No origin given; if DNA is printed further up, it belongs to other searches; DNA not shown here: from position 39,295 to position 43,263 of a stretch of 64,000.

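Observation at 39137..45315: pilY1-first minor-pilin operon with a vWA-containing PilY1, an in-frame (AAT)9 tract, and an adjacent two-component system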

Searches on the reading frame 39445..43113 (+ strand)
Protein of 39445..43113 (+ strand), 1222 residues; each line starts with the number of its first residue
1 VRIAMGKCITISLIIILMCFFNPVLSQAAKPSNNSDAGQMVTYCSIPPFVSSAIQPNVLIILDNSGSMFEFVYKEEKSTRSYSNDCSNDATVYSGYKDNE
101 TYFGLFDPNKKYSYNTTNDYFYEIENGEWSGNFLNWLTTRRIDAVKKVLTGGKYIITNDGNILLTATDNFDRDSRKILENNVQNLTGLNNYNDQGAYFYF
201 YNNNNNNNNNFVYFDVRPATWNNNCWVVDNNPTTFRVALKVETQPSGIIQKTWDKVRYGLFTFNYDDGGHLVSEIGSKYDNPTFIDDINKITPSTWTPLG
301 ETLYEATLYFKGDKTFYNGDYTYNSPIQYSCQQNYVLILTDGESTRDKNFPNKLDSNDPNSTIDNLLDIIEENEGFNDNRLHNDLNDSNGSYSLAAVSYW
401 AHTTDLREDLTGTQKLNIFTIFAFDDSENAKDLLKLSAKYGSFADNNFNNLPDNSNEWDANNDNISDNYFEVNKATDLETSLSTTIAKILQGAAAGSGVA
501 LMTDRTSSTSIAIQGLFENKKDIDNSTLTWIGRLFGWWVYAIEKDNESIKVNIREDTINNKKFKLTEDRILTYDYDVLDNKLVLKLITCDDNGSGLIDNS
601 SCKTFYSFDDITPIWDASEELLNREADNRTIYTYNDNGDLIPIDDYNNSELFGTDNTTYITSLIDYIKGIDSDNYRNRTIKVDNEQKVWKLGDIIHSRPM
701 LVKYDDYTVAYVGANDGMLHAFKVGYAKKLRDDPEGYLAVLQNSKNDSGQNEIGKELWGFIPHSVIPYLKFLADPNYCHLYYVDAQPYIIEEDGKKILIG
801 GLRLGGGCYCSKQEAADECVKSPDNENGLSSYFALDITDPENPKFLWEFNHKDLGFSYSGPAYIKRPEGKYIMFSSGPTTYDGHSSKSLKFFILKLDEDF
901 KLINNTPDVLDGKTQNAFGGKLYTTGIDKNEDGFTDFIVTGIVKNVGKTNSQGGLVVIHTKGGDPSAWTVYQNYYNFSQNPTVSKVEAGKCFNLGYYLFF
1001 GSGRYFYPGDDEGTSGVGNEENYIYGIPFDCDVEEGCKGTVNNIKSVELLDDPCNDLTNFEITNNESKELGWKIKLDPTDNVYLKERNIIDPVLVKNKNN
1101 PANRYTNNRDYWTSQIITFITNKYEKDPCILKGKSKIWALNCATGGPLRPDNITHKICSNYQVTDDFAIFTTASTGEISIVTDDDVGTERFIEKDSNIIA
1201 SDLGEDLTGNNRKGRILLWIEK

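Call 3: search_protein_families(library=pfam, proteins=[window:39445-43113:+], max_evalue=0.1)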
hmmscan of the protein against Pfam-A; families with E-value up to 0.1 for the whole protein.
window:39445-43113:+ (1222 aa): 0 families

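Call 4: search_protein_families(library=ncbifam, proteins=[window:39445-43113:+], max_evalue=0.1)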
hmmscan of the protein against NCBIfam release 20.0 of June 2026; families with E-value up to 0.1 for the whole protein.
window:39445-43113:+ (1222 aa): 0 families

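Call 5: find_homologous_proteins(query=window:39445-43113:+)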
Query window:39445-43113:+ (1222 aa): 599 proteins with E <= 0.001 among 8000 candidates; the best 120 are listed.
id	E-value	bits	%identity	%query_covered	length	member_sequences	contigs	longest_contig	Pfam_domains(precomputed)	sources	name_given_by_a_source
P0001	0.0e+0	2587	92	100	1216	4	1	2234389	PF28373.1,PF05567.18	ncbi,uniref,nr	ncbi:conserved hypothetical protein [Deferribacter desulfuricans SSM1]|uniref:Type IV pilus assembly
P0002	0.0e+0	1334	53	97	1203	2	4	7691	PF28373.1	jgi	jgi:type IV pilus assembly protein PilY1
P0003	2.1e-231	789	39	97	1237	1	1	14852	PF28373.1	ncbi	-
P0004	4.8e-229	781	40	99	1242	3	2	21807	PF28373.1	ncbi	-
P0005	3.8e-224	765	40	91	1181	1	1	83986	PF28373.1,PF05567.18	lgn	-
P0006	4.8e-224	765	38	97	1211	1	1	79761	PF28373.1,PF05567.18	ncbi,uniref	ncbi:pilus assembly protein [Deferribacter abyssi]|uniref:pilus assembly protein n=1 Tax=Deferribact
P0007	8.4e-222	757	39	97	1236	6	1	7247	PF28373.1,PF05567.18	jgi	-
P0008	1.2e-217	744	39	94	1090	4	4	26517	PF28373.1,PF05567.18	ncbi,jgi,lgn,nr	ncbi:MAG: hypothetical protein JG762_836 [Deferribacteraceae bacterium]|jgi:type IV pilus assembly p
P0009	3.4e-214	732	39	97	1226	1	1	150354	PF28373.1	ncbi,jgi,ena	-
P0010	1.6e-212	727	37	94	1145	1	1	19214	PF28373.1,PF05567.18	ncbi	-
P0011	1.9e-210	720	37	95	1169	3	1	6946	PF28373.1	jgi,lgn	-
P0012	2.3e-210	720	37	94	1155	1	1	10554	PF28373.1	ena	-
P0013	1.2e-209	717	37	95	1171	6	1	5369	PF28373.1,PF05567.18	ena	-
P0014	1.4e-209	717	38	93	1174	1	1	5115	PF28373.1,PF05567.18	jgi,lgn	-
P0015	3.5e-209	716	45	71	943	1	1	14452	PF28373.1,PF05567.18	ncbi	ncbi:pilus assembly protein, partial [Desulfothermus sp.]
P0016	1.4e-201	690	37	92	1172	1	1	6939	PF28373.1,PF05567.18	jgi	-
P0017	1.1e-196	674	37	92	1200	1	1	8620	PF28373.1,PF05567.18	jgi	-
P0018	4.5e-188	646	36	99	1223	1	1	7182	PF28373.1,PF05567.18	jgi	-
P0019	5.5e-166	573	32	100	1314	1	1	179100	PF28373.1,PF05567.18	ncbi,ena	-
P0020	7.7e-160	552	37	73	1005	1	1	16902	PF28373.1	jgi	-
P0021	6.7e-156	539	34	93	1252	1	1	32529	PF28373.1,PF05567.18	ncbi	-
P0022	2.7e-149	517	32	94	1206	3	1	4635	PF28373.1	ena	-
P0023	9.6e-147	509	34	90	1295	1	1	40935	PF28373.1,PF05567.18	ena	-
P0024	1.5e-141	492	32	94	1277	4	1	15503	PF28373.1,PF05567.18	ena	-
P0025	5.7e-141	490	33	91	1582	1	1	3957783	PF28373.1,PF13205.13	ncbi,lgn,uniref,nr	ncbi:Ig-like domain-containing protein [Geobacter sp. DSM 9736]|uniref:Ig-like domain-containing pro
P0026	2.8e-139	484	33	96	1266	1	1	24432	PF28373.1,PF05567.18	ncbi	-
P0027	5.5e-138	480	34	79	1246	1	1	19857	PF28373.1,PF05567.18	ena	-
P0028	2.8e-137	477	31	97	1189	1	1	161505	PF28373.1,PF05567.18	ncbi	-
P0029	9.0e-136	472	32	90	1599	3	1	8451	PF28373.1,PF13205.13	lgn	-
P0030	3.7e-133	464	33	91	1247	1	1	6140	PF28373.1,PF05567.18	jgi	jgi:type IV pilus assembly protein PilY1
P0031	3.1e-132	461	32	91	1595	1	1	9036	PF28373.1,PF13205.13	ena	-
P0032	1.4e-131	459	32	86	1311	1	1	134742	PF28373.1,PF05567.18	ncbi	-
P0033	3.7e-131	457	36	70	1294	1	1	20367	PF28373.1,PF05567.18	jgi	jgi:type IV pilus assembly protein PilY1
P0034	1.1e-130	456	32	91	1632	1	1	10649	PF28373.1,PF13205.13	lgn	-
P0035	4.0e-130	454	33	91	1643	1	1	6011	PF28373.1,PF13205.13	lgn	-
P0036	4.6e-130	454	32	94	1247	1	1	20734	PF28373.1,PF05567.18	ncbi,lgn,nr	ncbi:MAG: hypothetical protein HXY47_02335 [Nitrospirae bacterium]|nr:hypothetical protein [Nitrospi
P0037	1.0e-129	452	34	73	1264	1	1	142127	PF28373.1,PF05567.18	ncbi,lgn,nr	ncbi:MAG: hypothetical protein HZA16_03015 [Nitrospirae bacterium]|nr:hypothetical protein [Nitrospi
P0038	8.3e-128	446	33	93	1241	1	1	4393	PF28373.1,PF05567.18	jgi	jgi:type IV pilus assembly protein PilY1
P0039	2.2e-127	445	35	72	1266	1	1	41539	PF28373.1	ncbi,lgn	-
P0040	2.7e-127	444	30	97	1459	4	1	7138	PF28373.1,PF13205.13,PF19078.7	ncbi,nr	ncbi:MAG: PilC/PilY family type IV pilus protein, partial [Geobacteraceae bacterium]|nr:PilC/PilY fa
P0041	3.6e-127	444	30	92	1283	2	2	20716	PF28373.1,PF05567.18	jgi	jgi:type IV pilus assembly protein PilY1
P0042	5.7e-127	443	32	94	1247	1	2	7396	PF28373.1,PF05567.18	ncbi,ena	ncbi:MAG: PilC/PilY family type IV pilus protein [Thermodesulfovibrionales bacterium]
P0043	6.6e-127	443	34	73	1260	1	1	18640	PF28373.1,PF05567.18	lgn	-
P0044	2.9e-126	441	32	91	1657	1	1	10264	PF28373.1,PF13205.13,PF04234.19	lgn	-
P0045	7.6e-126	440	32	94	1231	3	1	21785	PF28373.1,PF05567.18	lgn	-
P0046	8.2e-126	439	31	90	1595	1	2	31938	PF28373.1,PF13205.13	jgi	jgi:type IV pilus assembly protein PilY1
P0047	8.8e-126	439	30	97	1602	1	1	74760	PF28373.1,PF13205.13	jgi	-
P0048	1.8e-125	438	34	90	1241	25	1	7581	PF28373.1,PF05567.18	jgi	jgi:type IV pilus assembly protein PilY1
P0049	3.8e-125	437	31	97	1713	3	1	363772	PF28373.1,PF13205.13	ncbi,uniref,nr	ncbi:Ig-like domain-containing protein [Geobacter pelophilus]|uniref:Ig-like domain-containing prote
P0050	9.7e-125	436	33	91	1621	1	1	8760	PF28373.1,PF13205.13,PF19078.7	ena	-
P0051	9.9e-125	436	32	91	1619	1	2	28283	PF28373.1,PF13205.13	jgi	jgi:type IV pilus assembly protein PilY1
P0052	1.1e-123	432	31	92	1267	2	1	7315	PF28373.1,PF05567.18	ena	-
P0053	8.7e-123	429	31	92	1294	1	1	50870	PF28373.1,PF05567.18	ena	-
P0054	3.5e-122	427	33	63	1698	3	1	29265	PF28373.1,PF13205.13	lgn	-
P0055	4.0e-122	427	32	92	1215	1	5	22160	PF28373.1,PF05567.18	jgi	jgi:type IV pilus assembly protein PilY1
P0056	6.0e-122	427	32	90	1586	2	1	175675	PF28373.1,PF13205.13,PF19078.7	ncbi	-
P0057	8.1e-122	426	34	73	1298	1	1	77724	PF28373.1,PF05567.18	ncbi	-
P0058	9.8e-122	426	32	91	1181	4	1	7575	PF28373.1,PF05567.18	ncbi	-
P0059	1.7e-121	425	33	90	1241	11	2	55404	PF28373.1,PF05567.18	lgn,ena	-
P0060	3.6e-121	424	30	93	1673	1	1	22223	PF28373.1,PF13205.13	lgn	-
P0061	1.3e-120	422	32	90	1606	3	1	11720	PF28373.1,PF13205.13,PF19078.7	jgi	jgi:type IV pilus assembly protein PilY1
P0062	5.5e-120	420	30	91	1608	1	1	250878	PF28373.1,PF13205.13,PF19078.7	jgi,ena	-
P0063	9.5e-120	419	32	77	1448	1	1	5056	PF28373.1,PF05567.18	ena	-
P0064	1.0e-118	416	31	90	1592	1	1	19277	PF28373.1,PF13205.13,PF19078.7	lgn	-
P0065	2.1e-118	415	32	86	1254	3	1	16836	PF28373.1,PF05567.18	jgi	jgi:type IV pilus assembly protein PilY1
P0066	3.2e-118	414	33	76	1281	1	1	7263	PF28373.1,PF05567.18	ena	-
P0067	7.7e-118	413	30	93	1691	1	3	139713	PF28373.1,PF13205.13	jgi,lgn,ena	-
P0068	9.8e-118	413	32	90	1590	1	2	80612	PF28373.1,PF13205.13,PF19078.7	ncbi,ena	-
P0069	3.1e-116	408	30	90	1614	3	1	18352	PF28373.1,PF13205.13,PF19078.7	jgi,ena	-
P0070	3.7e-116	407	31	93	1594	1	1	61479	PF28373.1,PF13205.13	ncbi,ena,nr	ncbi:MAG: type IV pilus assembly protein [Geobacteraceae bacterium]|nr:MAG: type IV pilus assembly p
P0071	6.6e-116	407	34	69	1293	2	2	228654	PF28373.1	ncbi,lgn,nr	ncbi:MAG: hypothetical protein HZB61_08430 [Nitrospirae bacterium]|nr:hypothetical protein [Nitrospi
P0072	5.8e-115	404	32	91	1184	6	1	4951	PF28373.1,PF05567.18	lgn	-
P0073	3.1e-114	401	29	97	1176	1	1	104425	PF28373.1,PF05567.18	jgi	jgi:type IV pilus assembly protein PilY1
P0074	6.8e-114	400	30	97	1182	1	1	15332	PF28373.1,PF05567.18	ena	-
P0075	1.2e-113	399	35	63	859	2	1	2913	PF28373.1,PF05567.18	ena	-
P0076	2.2e-112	395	30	91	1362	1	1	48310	PF28373.1,PF05567.18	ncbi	ncbi:MAG: PilC/PilY family type IV pilus protein [Nitrospirota bacterium]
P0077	1.3e-111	392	31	93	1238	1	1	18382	PF28373.1,PF05567.18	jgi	-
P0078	1.5e-110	389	30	90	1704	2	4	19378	PF28373.1,PF13205.13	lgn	-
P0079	1.7e-110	389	32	81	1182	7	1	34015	PF28373.1,PF05567.18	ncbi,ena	-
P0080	5.5e-110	387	30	91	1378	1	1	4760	PF28373.1,PF05567.18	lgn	-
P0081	1.0e-109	386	30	90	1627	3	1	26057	PF28373.1,PF13205.13,PF19078.7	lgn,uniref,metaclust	uniref:Tfp pilus assembly protein tip-associated adhesin PilY1-like protein n=1 Tax=Geobacter sp. (s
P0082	2.0e-109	385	29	95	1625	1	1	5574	PF28373.1,PF13205.13,PF19078.7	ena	-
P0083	2.0e-109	385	30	92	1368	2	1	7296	PF28373.1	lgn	-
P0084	2.2e-109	385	31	91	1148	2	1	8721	PF28373.1,PF05567.18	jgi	jgi:type IV pilus assembly protein PilY1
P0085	2.2e-109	385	30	91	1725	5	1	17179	PF28373.1,PF13205.13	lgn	-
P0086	7.1e-109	383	30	90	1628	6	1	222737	PF28373.1,PF13205.13,PF19078.7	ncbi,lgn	-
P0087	1.8e-108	382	32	79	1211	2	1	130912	PF28373.1,PF05567.18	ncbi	-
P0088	2.9e-108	381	31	91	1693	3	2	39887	PF28373.1,PF13205.13,PF19078.7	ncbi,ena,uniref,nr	ncbi:Ig-like domain-containing protein [Trichlorobacter lovleyi]|uniref:Ig-like domain-containing pr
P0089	3.9e-108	381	31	81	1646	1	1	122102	PF28373.1,PF22352.3,PF05567.18,PF05345.19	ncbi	-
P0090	5.3e-108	380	31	91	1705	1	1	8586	PF28373.1,PF13205.13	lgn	-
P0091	6.1e-108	380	34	61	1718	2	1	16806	PF28373.1,PF13205.13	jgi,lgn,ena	-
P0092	1.3e-107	379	32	73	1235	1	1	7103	PF28373.1,PF05567.18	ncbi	ncbi:MAG: PilC/PilY family type IV pilus protein [Nitrospirota bacterium]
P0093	2.5e-107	378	30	92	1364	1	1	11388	PF28373.1,PF05567.18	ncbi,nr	ncbi:MAG: hypothetical protein HZC10_04005 [Nitrospirae bacterium]|nr:hypothetical protein [Nitrospi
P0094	2.8e-107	378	29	92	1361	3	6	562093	PF28373.1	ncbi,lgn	-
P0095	2.9e-107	378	29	91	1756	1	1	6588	PF28373.1,PF13205.13,PF05567.18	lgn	-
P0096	5.8e-107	377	30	51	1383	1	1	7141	PF28373.1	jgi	jgi:type IV pilus assembly protein PilY1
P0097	8.9e-107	376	28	94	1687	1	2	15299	PF28373.1,PF13205.13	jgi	jgi:type IV pilus assembly protein PilY1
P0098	1.1e-106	376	30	90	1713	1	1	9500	PF28373.1,PF13205.13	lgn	-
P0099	5.8e-106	374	30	90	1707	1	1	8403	PF28373.1,PF13205.13,PF19078.7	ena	-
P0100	7.2e-106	373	30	91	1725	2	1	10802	PF28373.1,PF13205.13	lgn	-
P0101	8.4e-106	373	30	91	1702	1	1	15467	PF28373.1,PF13205.13,PF05567.18,PF19078.7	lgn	-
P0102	1.2e-105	373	30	91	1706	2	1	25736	PF28373.1,PF13205.13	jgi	-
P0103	1.8e-105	372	33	64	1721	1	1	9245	PF28373.1,PF13205.13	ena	-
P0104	4.4e-105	371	30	91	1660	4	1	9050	PF28373.1,PF22352.3,PF05567.18,PF05345.19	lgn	-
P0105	9.4e-105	370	28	91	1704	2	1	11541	PF28373.1,PF13205.13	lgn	-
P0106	9.9e-105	370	30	90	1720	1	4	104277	PF28373.1,PF13205.13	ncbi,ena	-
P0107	2.0e-104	369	29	98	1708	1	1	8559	PF28373.1,PF13205.13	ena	-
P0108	2.9e-104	368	28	94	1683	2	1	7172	PF28373.1,PF13205.13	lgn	-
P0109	3.1e-104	368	29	91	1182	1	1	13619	PF28373.1,PF05567.18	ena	-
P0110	3.3e-104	368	30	93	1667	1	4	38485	PF28373.1,PF13205.13,PF05567.18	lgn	-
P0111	8.7e-104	366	30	96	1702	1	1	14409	PF28373.1,PF13205.13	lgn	-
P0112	1.0e-103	366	29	100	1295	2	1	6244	PF28373.1,PF05567.18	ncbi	-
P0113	1.9e-103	365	29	74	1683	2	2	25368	PF28373.1,PF13205.13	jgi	jgi:type IV pilus assembly protein PilY1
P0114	4.0e-103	364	30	87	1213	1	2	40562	PF28373.1,PF05567.18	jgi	-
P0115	4.5e-103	364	30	90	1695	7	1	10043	PF28373.1,PF13205.13,PF05567.18,PF19078.7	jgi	jgi:type IV pilus assembly protein PilY1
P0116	5.6e-103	364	33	72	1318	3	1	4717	PF28373.1,PF05567.18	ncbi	-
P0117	3.3e-102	361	30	70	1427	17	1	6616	PF28373.1,PF05567.18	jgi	-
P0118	4.1e-102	361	29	97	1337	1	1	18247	PF28373.1,PF05567.18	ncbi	-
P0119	2.2e-101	359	30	80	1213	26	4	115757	PF28373.1,PF05567.18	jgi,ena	-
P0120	3.1e-101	358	29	76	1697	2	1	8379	PF28373.1,PF13205.13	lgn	-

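Call 6: search_solved_structures(query=window:39445-43113:+, max_evalue=1, show_alignments=3)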
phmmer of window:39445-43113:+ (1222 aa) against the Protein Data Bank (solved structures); distinct sequences matched with E-value up to 1: 1.
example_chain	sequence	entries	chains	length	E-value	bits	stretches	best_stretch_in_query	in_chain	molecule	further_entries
3hx6_A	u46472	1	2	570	8.2e-09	36.9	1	691-944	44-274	Type 4 fimbrial biogenesis protein PilY1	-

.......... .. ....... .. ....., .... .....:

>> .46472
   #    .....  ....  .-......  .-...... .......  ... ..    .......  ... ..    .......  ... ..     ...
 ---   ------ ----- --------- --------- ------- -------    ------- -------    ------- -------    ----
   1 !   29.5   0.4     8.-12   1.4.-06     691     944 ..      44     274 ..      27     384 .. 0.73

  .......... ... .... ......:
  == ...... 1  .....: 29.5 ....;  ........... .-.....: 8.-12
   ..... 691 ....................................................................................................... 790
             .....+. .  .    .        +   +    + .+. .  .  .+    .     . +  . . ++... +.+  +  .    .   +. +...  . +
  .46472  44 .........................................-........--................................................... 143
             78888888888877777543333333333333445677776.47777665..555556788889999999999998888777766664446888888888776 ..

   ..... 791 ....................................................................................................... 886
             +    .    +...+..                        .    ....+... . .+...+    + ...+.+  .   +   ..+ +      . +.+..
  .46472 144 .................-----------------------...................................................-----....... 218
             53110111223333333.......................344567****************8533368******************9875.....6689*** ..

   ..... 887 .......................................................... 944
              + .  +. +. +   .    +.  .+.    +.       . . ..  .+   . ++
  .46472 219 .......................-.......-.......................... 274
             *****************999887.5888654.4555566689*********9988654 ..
